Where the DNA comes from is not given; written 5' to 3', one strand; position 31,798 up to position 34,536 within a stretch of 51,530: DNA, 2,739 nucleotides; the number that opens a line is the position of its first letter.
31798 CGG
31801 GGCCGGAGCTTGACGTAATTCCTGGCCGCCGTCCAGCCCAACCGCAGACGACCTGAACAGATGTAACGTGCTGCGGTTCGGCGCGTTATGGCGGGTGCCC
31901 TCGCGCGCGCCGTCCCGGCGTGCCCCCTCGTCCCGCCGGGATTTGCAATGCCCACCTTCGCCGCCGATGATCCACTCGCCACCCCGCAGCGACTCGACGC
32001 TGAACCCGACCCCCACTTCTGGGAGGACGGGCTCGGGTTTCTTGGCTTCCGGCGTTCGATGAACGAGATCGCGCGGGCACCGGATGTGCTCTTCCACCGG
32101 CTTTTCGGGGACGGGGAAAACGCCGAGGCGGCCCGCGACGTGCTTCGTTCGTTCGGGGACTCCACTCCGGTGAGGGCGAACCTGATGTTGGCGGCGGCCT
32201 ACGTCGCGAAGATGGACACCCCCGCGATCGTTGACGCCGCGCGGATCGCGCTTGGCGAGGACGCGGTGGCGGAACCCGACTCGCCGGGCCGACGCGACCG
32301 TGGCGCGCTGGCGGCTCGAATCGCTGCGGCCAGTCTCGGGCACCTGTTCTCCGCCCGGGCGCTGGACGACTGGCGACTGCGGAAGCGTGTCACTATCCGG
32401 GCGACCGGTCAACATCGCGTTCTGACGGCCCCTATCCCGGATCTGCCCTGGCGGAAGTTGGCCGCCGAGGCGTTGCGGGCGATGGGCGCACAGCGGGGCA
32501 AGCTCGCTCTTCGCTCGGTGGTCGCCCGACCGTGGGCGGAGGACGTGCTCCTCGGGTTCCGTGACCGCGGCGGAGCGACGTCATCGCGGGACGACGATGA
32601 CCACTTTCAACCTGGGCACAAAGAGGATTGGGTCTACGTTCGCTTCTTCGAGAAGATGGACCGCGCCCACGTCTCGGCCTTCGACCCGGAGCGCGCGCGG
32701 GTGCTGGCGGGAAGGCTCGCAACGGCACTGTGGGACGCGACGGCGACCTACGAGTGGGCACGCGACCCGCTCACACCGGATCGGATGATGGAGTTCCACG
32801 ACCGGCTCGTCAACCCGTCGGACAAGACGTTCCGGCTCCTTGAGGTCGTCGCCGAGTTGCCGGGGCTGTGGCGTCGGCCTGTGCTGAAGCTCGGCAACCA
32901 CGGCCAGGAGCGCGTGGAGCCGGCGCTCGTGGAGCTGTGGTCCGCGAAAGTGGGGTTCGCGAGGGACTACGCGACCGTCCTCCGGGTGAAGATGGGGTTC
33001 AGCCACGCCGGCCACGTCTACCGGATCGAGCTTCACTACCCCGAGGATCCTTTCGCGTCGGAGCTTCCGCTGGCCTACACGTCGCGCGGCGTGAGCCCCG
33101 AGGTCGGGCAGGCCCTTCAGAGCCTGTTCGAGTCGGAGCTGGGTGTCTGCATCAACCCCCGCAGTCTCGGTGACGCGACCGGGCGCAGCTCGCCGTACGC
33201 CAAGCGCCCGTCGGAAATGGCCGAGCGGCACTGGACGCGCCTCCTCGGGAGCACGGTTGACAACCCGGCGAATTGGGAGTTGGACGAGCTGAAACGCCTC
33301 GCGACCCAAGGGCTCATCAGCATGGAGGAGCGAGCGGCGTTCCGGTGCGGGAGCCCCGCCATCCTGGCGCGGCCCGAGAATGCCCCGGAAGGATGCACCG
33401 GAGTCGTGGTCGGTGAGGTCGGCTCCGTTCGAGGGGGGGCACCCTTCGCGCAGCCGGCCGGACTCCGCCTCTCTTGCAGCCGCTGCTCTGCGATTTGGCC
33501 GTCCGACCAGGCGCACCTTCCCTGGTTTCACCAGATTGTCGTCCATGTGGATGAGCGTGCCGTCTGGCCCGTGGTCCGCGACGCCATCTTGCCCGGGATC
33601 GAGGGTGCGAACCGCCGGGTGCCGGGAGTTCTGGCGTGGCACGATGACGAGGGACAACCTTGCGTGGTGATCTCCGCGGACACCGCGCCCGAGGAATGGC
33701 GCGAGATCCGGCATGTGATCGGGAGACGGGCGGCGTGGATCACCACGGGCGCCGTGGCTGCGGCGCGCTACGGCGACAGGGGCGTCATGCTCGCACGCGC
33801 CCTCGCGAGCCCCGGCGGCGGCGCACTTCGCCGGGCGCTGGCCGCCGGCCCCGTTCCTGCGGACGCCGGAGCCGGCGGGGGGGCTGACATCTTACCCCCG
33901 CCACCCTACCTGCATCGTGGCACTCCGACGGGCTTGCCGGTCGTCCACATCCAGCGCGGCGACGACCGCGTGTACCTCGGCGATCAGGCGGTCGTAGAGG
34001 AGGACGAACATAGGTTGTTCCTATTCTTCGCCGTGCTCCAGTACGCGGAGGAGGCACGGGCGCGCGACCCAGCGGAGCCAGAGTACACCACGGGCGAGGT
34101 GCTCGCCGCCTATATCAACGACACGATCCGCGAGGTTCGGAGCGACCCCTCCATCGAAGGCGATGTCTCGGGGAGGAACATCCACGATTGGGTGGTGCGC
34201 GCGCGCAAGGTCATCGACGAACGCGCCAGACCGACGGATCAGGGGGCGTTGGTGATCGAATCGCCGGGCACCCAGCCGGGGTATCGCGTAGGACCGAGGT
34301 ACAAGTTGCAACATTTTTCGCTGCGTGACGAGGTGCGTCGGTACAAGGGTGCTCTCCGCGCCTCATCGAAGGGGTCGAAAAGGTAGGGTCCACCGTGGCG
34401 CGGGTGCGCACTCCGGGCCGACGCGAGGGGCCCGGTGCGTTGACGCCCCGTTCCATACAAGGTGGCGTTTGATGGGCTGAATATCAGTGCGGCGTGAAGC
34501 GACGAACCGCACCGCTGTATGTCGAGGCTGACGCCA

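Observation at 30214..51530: More than 21 kb integrated element with a satellite/plasmid-like replication module but no recognisable virion, conjugation or defence genes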

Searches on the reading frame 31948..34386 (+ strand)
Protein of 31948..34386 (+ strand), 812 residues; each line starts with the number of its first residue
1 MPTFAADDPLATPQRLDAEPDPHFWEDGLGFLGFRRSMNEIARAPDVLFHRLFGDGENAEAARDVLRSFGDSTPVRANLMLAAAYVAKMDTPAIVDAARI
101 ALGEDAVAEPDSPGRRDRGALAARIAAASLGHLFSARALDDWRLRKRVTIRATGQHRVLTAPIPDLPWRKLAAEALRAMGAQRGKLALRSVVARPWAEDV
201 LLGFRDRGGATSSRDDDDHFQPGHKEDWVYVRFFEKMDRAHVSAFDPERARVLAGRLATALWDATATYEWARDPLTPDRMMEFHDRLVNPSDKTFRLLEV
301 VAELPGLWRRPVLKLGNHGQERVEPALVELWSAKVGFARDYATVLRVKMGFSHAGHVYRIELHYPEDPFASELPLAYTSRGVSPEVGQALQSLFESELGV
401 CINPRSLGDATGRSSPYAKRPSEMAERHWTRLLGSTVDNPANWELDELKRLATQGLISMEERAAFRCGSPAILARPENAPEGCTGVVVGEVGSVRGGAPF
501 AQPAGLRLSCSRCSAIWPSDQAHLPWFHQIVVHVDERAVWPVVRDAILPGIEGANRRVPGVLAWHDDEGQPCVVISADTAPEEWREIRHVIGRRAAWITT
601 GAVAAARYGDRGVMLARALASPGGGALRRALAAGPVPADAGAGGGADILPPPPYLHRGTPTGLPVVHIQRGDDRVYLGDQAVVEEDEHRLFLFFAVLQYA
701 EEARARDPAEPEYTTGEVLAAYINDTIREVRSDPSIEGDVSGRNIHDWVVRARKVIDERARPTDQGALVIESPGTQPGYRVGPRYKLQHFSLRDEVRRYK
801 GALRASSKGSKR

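Call 10: search_protein_families(library=pfam, max_evalue=0.05, proteins=[window:31948-34386:+])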
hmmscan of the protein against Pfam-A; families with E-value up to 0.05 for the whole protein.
window:31948-34386:+ (812 aa): 0 families

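Call 13: search_protein_families(library=phrogs, max_evalue=0.01, proteins=[window:31948-34386:+])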
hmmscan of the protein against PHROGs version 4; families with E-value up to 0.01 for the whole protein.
window:31948-34386:+ (812 aa): 0 families

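Call 91: search_protein_representatives(protein=window:31948-34386:+)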
Query: 812 residues. Proteins with E-value up to 0.001 (for the whole library): 54; up to 1e-10: 46; up to 1e-30: 31. The best 54 are listed.
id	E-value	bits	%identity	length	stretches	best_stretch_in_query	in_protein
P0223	0.0e+00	1834.4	99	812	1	1-812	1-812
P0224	4.0e-185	633.9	42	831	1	8-810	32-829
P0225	2.4e-167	575.2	43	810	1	1-806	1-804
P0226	4.3e-130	451.9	41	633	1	185-811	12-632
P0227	1.0e-128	447.4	39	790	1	18-802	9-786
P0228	1.5e-117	410.5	42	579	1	240-800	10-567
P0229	1.0e-80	288.6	33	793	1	15-802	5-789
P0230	2.8e-72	260.7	32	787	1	15-798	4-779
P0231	9.1e-63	229.2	38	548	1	9-406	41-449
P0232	1.7e-60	221.7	33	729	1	16-553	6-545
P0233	3.4e-60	220.7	32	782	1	13-796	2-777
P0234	2.7e-57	211.1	32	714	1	13-545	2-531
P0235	4.5e-57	210.4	29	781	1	7-620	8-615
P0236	4.0e-56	207.3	32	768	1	23-618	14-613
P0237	9.6e-56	206.0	27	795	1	18-797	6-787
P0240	5.1e-49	183.8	31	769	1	20-798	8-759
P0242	3.5e-48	181.0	28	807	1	9-804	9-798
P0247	1.7e-41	158.9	30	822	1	9-800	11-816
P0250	5.0e-41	157.3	31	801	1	15-805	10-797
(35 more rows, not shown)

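Call 92: find_encoding_contigs(protein=P0224, flank=10000, max_places=3)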
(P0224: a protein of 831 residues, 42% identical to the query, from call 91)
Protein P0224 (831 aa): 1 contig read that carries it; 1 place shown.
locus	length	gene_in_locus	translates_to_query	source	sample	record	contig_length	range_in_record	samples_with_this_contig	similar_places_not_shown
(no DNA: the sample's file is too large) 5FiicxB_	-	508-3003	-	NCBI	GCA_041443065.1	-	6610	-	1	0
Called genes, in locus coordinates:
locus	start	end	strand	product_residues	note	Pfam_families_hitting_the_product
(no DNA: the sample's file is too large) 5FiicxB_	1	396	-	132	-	?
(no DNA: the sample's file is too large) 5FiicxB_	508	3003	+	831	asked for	-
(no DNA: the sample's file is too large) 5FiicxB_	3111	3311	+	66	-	-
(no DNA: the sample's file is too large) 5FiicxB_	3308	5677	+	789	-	PF08708:PriCT_1, PF08706:D5_N, PF19263:DUF5906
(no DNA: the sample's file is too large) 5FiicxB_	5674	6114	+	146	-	PF18563:TubC_N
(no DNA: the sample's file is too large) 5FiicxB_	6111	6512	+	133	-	PF12869:tRNA_anti-like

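Call 93: find_encoding_contigs(protein=P0229, flank=10000, max_places=3)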
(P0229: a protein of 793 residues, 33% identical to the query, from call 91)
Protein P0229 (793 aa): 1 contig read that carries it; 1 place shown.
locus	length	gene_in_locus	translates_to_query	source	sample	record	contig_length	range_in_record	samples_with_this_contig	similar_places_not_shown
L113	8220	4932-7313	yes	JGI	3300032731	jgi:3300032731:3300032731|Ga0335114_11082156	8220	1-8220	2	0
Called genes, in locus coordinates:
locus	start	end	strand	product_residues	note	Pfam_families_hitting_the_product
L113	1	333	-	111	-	?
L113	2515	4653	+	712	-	-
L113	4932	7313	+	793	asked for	-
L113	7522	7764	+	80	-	-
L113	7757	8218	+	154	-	?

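Call 94: list_cluster_members(proteins=[P0225, P0227, P0230, P0233, P0235, P0237, P0240, P0242, P0247, P0250])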
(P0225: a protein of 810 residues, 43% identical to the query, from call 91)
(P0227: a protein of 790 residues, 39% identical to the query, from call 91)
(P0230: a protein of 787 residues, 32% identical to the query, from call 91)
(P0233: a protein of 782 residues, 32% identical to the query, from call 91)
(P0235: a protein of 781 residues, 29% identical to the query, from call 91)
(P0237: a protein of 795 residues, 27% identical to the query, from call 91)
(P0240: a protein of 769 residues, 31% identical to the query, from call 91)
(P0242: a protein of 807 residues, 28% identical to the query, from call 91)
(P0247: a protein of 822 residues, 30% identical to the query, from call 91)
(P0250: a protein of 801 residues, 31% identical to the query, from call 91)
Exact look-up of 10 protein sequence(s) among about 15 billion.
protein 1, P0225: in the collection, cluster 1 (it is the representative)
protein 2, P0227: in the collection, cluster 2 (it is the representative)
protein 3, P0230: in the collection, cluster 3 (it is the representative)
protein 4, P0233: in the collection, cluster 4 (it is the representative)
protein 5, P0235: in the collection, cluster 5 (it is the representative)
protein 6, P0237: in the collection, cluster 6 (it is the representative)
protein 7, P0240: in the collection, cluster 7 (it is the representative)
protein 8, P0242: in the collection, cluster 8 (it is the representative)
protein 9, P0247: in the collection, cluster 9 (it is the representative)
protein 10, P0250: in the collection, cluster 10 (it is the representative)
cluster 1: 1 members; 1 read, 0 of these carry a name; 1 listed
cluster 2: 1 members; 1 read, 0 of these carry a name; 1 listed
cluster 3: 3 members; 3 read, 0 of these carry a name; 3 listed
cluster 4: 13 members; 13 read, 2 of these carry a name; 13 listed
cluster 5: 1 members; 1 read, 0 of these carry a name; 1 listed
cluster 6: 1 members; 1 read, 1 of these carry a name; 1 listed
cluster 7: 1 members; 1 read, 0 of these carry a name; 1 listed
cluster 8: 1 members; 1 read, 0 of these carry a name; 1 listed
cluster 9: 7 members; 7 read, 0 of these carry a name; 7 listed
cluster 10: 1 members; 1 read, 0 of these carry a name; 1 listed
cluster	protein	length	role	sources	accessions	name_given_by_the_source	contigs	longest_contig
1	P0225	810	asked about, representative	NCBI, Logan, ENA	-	-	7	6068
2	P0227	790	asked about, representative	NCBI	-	-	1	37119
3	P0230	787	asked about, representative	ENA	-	-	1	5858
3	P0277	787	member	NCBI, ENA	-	-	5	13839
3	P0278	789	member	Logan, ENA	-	-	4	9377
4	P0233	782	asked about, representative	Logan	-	-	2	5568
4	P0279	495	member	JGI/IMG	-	hypothetical protein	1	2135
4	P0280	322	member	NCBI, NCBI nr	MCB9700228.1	MAG: hypothetical protein H6738_25805, partial [Alphaproteobacteria bacterium] | hypothetical protein [Alphaproteobacteria bacterium]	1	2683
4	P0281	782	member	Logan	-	-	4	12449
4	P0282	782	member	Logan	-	-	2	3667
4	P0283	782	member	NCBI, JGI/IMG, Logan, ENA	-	-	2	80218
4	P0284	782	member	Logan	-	-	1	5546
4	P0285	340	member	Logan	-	-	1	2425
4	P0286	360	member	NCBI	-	-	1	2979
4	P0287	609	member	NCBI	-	-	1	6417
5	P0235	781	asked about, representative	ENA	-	-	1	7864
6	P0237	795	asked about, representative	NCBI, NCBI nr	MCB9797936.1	MAG: hypothetical protein H6741_35095 [Alphaproteobacteria bacterium] | hypothetical protein [Alphaproteobacteria bacterium]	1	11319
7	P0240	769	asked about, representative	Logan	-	-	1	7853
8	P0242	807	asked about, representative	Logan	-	-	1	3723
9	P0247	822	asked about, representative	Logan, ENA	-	-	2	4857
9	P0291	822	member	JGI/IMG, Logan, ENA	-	-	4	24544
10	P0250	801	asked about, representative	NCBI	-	-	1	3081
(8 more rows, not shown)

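Call 95: find_encoding_contigs(protein=P0227, flank=10000, max_places=2)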
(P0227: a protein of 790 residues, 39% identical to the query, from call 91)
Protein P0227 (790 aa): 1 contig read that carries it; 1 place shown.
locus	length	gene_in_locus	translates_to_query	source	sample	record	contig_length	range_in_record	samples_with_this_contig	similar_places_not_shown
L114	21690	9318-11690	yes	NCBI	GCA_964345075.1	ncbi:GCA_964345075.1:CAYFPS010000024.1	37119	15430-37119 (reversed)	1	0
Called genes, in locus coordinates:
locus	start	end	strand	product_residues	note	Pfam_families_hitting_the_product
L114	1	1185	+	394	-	?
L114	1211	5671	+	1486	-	PF13020:NOV_C (weak)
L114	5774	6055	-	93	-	-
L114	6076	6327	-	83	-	-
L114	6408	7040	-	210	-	PF08818:DUF1801, PF13376:OmdA, PF09360:zf-CDGSH (weak)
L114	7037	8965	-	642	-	PF00239:Resolvase, PF07508:Recombinase, PF13408:Zn_ribbon_recom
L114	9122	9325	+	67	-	PF12728:HTH_17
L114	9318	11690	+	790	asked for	-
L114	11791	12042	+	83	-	-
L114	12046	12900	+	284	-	-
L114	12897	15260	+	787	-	PF08708:PriCT_1, PF08706:D5_N, PF19263:DUF5906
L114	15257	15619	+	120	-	PF18563:TubC_N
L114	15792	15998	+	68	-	PF12728:HTH_17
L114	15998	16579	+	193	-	PF26412:BrxE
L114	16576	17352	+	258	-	-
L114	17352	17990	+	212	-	PF08747:BrxB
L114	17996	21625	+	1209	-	-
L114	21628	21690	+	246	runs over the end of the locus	-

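Call 96: find_encoding_contigs(protein=P0283, flank=10000, max_places=2)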
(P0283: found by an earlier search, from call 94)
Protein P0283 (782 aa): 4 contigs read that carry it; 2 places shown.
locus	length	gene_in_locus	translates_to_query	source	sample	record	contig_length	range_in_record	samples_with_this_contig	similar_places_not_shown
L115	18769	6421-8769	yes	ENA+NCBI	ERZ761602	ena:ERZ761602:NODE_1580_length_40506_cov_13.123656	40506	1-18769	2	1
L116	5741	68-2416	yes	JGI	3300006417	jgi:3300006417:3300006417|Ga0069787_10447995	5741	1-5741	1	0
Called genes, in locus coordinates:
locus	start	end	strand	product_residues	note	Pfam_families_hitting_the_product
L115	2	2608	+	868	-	?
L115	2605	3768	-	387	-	-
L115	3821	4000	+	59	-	-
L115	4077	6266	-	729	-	PF00239:Resolvase, PF07508:Recombinase, PF13408:Zn_ribbon_recom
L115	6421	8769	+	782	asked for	-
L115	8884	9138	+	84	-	-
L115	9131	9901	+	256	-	-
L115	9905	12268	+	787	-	PF08708:PriCT_1, PF08706:D5_N, PF19263:DUF5906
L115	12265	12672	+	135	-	PF18563:TubC_N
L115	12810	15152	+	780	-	PF01555:N6_N4_Mtase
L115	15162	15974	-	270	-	-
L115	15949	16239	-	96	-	PF13560:HTH_31, PF01381:HTH_3, PF12844:HTH_19 (weak), PF13443:HTH_26 (weak)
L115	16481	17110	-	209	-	PF00239:Resolvase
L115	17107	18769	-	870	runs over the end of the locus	-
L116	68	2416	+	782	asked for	-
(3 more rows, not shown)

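Call 99: find_encoding_contigs(protein=P0291, flank=10000, max_places=3)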
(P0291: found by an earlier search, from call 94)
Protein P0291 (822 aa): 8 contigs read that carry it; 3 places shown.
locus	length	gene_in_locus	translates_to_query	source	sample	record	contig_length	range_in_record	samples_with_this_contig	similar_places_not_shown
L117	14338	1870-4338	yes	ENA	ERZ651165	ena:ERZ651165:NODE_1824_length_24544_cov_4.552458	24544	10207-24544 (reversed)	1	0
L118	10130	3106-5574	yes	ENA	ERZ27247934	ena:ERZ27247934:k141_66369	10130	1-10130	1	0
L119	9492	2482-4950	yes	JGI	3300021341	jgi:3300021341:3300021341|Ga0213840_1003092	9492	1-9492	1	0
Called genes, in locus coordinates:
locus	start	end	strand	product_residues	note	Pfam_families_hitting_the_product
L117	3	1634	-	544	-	?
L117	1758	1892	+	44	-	-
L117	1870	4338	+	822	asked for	-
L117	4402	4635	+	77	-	-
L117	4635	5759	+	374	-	-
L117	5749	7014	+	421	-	PF05272:VapE-like_dom, PF19263:DUF5906 (weak)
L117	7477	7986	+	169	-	-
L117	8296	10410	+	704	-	PF00176:SNF2-rel_dom (weak), PF00270:DEAD, PF04851:ResIII, PF18766:SWI2_SNF2 (weak), PF00271:Helicase_C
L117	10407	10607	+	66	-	-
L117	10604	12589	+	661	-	PF02463:SMC_N, PF13476:AAA_23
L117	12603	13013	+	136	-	-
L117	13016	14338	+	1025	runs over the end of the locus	PF03118:RNA_pol_A_CTD (weak), PF04545:Sigma70_r4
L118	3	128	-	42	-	?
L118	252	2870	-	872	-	PF00239:Resolvase, PF07508:Recombinase, PF13408:Zn_ribbon_recom (weak)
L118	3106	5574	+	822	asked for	-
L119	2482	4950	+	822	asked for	-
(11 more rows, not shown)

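Call 100: find_encoding_contigs(protein=P0277, flank=10000, max_places=3)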
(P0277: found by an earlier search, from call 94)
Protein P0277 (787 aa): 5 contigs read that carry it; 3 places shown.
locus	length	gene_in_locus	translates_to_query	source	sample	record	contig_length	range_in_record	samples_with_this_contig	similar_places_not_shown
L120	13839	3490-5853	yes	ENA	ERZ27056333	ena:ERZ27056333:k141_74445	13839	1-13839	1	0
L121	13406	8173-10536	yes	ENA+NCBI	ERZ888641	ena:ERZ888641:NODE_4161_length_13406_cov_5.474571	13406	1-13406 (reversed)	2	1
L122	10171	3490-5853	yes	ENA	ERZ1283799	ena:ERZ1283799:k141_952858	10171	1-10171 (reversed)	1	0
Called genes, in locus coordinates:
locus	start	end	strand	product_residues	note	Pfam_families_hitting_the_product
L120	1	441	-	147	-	?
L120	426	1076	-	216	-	PF00834:Ribul_P_3_epim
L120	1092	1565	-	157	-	-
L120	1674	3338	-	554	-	PF00239:Resolvase, PF07508:Recombinase, PF13408:Zn_ribbon_recom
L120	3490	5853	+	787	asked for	-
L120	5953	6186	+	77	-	-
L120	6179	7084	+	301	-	-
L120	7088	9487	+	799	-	PF08708:PriCT_1, PF08706:D5_N, PF19263:DUF5906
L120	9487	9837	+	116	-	PF18563:TubC_N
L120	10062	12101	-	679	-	-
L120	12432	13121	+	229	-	-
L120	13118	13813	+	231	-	-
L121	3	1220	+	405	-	?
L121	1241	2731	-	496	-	PF00884:Sulfatase, PF01663:Phosphodiest (faint)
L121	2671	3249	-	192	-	-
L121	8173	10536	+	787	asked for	-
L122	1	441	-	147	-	?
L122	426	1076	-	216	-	PF00834:Ribul_P_3_epim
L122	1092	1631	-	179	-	-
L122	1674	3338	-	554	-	PF00239:Resolvase, PF07508:Recombinase, PF13408:Zn_ribbon_recom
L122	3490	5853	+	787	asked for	-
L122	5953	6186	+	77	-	-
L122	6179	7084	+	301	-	-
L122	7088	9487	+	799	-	PF08708:PriCT_1, PF08706:D5_N, PF19263:DUF5906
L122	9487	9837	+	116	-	PF18563:TubC_N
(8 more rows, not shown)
